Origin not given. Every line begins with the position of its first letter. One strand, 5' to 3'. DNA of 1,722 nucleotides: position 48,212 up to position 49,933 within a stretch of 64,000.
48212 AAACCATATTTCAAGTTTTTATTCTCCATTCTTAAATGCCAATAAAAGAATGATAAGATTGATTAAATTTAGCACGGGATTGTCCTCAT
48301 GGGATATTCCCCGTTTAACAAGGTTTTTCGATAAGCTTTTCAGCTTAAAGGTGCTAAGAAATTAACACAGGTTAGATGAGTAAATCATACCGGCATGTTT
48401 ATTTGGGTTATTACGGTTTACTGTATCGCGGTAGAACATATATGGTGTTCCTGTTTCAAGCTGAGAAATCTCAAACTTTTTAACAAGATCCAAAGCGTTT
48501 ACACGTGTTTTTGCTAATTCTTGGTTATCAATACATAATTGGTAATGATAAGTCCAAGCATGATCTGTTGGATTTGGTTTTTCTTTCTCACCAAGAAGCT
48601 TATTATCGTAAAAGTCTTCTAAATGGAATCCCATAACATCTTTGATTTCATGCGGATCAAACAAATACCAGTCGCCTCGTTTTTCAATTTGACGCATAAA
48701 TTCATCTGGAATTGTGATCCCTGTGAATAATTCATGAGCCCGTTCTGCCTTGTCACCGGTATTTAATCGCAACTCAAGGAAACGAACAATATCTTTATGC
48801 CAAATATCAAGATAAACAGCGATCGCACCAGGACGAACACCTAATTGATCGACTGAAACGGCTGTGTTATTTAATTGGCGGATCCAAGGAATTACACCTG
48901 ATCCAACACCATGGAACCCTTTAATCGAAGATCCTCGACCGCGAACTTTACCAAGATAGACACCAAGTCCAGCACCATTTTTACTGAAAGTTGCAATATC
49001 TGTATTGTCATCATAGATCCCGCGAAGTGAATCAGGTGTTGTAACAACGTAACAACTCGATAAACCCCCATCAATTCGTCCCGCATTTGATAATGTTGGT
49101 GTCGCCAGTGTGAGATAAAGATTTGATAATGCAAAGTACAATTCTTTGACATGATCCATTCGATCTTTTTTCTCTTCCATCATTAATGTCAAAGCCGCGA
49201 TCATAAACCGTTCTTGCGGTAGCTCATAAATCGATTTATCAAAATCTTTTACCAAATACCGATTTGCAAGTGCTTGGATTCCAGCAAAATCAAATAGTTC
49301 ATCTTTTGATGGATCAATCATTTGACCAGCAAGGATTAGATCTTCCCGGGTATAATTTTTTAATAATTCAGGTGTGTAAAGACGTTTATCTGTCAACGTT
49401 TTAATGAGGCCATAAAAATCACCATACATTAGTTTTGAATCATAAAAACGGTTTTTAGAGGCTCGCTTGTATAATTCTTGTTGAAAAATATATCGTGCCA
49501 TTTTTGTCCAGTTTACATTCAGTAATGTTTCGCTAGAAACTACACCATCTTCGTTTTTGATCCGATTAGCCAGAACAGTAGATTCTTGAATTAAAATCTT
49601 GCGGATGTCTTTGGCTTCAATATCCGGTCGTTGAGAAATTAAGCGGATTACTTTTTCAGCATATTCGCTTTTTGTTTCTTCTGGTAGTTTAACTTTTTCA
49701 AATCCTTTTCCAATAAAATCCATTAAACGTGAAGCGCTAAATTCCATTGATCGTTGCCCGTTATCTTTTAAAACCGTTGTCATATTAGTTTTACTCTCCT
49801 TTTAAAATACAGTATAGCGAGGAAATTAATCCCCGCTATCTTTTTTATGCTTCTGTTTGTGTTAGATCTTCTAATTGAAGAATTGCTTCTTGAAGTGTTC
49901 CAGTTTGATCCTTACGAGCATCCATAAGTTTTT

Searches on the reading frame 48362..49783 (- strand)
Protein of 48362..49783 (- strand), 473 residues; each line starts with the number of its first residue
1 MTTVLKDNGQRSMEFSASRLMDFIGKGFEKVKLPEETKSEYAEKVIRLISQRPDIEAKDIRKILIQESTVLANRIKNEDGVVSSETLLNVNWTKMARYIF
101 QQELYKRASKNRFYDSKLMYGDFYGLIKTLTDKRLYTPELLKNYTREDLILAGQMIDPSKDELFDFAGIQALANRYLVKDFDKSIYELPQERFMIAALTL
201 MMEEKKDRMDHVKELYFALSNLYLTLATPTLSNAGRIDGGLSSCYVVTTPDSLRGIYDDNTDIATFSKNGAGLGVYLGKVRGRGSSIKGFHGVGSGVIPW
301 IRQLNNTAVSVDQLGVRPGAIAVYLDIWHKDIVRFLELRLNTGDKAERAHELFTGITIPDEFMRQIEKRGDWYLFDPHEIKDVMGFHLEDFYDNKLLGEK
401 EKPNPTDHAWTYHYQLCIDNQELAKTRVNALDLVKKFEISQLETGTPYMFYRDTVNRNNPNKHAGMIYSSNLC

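Call 8: search_protein_families(library=pfam, proteins=[window:48362-49783:-])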
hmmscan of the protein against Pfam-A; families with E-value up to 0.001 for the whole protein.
window:48362-49783:- (473 aa): 2 families
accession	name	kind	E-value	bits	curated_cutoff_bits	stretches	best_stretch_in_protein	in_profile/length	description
PF02867.20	Ribonuc_red_lgC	-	1.7e-68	232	23.9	1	242-473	1-212/523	Ribonucleotide reductase, barrel domain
PF00317.26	Ribonuc_red_lgN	-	3.1e-23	82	28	1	163-236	2-74/77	Ribonucleotide reductase, all-alpha domain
